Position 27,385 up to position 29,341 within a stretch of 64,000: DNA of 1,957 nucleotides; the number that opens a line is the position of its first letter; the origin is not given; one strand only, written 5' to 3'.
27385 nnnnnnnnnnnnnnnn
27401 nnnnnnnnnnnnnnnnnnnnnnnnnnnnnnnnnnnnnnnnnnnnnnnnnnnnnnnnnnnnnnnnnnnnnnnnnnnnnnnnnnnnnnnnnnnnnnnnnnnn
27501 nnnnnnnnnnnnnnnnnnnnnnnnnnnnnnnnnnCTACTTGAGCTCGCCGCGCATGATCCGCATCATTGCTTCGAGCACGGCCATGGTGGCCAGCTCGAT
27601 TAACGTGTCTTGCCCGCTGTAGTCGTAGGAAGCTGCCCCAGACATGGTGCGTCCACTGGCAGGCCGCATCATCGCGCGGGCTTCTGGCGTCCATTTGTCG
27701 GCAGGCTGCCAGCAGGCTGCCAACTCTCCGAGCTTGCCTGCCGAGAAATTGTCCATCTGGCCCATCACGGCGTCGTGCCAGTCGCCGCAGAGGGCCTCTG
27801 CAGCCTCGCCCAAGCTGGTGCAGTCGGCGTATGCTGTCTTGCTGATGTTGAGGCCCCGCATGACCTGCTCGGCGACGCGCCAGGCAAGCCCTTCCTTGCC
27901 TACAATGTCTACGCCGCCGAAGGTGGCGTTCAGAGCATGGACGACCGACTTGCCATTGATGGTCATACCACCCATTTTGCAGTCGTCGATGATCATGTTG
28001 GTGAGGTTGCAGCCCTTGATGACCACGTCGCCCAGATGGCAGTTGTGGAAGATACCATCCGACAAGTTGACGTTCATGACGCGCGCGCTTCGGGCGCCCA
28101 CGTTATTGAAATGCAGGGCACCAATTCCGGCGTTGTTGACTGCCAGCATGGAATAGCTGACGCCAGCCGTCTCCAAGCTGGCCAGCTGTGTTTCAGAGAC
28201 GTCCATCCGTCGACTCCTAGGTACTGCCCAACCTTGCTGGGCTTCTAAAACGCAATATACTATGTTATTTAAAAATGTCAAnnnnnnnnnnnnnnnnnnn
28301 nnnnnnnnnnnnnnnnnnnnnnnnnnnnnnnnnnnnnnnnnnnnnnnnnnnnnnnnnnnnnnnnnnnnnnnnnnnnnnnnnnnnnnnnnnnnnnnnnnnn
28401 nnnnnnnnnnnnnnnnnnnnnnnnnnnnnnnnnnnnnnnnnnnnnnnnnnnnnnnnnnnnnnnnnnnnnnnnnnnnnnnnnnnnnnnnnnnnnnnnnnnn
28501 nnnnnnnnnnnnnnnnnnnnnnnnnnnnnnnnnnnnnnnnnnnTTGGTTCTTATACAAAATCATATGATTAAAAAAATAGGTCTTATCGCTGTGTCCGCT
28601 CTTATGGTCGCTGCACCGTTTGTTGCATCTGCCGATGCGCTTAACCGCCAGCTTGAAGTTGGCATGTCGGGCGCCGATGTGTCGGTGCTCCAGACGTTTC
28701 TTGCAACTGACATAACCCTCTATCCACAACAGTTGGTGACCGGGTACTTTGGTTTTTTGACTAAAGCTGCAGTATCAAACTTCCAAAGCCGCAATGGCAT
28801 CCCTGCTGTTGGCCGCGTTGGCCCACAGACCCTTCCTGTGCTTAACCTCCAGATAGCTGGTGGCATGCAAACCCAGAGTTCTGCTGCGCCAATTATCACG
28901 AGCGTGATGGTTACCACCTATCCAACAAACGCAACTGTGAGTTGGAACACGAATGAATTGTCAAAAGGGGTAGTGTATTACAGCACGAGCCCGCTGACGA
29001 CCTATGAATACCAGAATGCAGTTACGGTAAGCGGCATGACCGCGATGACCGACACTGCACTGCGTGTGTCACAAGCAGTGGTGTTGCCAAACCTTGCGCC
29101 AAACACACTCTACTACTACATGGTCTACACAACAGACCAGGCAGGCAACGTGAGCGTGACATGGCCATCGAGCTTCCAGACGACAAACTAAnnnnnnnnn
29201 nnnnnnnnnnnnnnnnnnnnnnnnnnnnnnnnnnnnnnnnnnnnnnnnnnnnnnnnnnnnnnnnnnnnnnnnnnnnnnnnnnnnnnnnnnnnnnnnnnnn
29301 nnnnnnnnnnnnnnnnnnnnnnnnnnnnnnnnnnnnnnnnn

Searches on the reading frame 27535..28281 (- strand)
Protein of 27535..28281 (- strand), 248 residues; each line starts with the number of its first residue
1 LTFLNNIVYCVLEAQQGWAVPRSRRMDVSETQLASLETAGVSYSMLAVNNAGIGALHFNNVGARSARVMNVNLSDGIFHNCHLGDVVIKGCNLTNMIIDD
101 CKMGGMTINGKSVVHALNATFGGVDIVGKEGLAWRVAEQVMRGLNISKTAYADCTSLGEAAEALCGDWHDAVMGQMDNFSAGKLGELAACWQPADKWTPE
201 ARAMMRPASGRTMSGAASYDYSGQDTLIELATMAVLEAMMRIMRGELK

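Call 4: search_protein_families(library=pfam, proteins=[window:27535-28281:-], max_evalue=0.01)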
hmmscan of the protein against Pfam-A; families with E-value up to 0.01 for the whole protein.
window:27535-28281:- (248 aa): 1 family
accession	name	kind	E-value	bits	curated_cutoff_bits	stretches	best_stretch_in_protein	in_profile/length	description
PF13599.13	Pentapeptide_4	-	4.9e-05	23.7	38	1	56-110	16-70/78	Pentapeptide repeat region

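Call 5: search_protein_families(library=ncbifam, proteins=[window:27535-28281:-], max_evalue=0.01)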
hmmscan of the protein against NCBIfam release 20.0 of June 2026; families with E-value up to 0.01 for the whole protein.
window:27535-28281:- (248 aa): 1 family
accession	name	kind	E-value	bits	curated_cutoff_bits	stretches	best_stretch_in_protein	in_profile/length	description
NF033375.2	penta_rpt_QnrE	exception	0.0076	16.3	480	0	57-138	45-170/214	QnrE family quinolone resistance pentapeptide repeat protein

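Call 52: search_protein_families(library=padloc, proteins=[window:27535-28281:-], max_evalue=0.01)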
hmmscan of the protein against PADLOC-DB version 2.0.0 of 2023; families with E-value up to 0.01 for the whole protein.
window:27535-28281:- (248 aa): 0 families

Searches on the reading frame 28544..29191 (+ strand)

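Call 4: search_protein_families(library=pfam, proteins=[window:28544-29191:+], max_evalue=0.01)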
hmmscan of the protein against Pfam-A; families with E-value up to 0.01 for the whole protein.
window:28544-29191:+ (215 aa): 3 families
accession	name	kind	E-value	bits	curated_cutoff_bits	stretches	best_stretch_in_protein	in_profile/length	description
PF01471.23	PG_binding_1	-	1.5e-10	41.5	23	1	42-97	1-54/57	Putative peptidoglycan binding domain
PF16656.11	Pur_ac_phosph_N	-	2.5e-07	31.6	30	1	124-207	9-85/93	Purple acid Phosphatase, N-terminal domain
PF00041.27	fn3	-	0.0043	17.7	25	1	126-210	12-82/84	Fibronectin type III domain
